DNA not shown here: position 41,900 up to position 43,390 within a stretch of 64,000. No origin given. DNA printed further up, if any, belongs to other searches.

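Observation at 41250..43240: Split NadE-like arrangement: PP-loop sugar amidotransferase coupled to a nitrilase-superfamily hydrolase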

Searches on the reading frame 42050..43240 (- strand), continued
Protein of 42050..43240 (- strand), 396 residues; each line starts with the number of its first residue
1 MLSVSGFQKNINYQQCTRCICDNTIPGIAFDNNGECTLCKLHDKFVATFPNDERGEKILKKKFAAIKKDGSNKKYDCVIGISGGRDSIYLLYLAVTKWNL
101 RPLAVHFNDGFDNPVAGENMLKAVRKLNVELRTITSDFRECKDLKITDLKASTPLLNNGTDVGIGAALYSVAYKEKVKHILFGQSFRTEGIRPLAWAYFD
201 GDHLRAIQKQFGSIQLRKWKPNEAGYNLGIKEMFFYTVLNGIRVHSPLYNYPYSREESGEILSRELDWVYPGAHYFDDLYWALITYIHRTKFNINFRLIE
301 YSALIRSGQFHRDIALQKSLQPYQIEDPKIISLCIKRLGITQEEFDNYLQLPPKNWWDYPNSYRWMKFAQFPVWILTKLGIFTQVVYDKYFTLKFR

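Call 57: fold_search(model_id=the predicted structure, library=pdb)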
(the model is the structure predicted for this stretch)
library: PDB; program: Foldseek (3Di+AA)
matches with E <= 10: 1603; with E <= 0.001: 141
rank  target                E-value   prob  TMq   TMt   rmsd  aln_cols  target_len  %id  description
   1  8wex_B                2.9e-14  1.00  0.63  0.64   6.5       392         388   16  Crystal structure of N-acetyl sugar amidotransferase from Legionella pneumophila (released 2024-05-22)
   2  8wex_A                2.3e-13  1.00  0.61  0.64   6.8       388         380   17  Crystal structure of N-acetyl sugar amidotransferase from Legionella pneumophila (released 2024-05-22)
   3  5ztb_A                1.9e-07  1.00  0.26  0.33  15.3       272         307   15  Structure of Sulfurtransferase (released 2019-06-12)
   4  5b4f                  6.1e-07  1.00  0.26  0.34  21.7       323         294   17  Sulfur Transferase TtuA in complex with iron sulfur cluster (released 2017-05-10)
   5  5b4e                  7.2e-07  1.00  0.26  0.33  16.0       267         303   14  Sulfur Transferase TtuA in complex with iron sulfur cluster and ATP derivative (released 2017-05-03)
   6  5gha_C                9.9e-07  1.00  0.23  0.29  15.7       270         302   15  Sulfur Transferase TtuA in complex with Sulfur Carrier TtuB (released 2017-05-03)
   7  5ztb_C                1.0e-06  1.00  0.26  0.32  20.8       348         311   16  Structure of Sulfurtransferase (released 2019-06-12)
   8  5ztb_B                1.2e-06  1.00  0.26  0.32  20.3       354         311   15  Structure of Sulfurtransferase (released 2019-06-12)
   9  5gha_A                1.3e-06  1.00  0.26  0.33  15.3       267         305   16  Sulfur Transferase TtuA in complex with Sulfur Carrier TtuB (released 2017-05-03)
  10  5gha_D                1.8e-06  1.00  0.27  0.34  21.4       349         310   13  Sulfur Transferase TtuA in complex with Sulfur Carrier TtuB (released 2017-05-03)
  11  5gha_B                4.9e-06  1.00  0.26  0.32  21.0       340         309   15  Sulfur Transferase TtuA in complex with Sulfur Carrier TtuB (released 2017-05-03)
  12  1nsy_A                6.7e-06  1.00  0.30  0.41  15.8       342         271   10  CRYSTAL STRUCTURE OF NH3-DEPENDENT NAD+ SYNTHETASE FROM BACILLUS SUBTILIS (released 1997-07-23)
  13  1q19_A                8.7e-06  1.00  0.28  0.23  15.1       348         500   16  Carbapenam Synthetase (released 2003-11-04)
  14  9kq9_F                9.2e-06  1.00  0.32  0.53  11.0       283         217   12  The structure of the YcfA-GTP from Erwinia amylovora (released 2025-10-01)
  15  6scy_A                1.1e-05  1.00  0.30  0.38  15.5       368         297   14  U34-tRNA thiolase NcsA from Methanococcus maripaludis with its [4Fe-4S] cluster (released 2020-08-26)
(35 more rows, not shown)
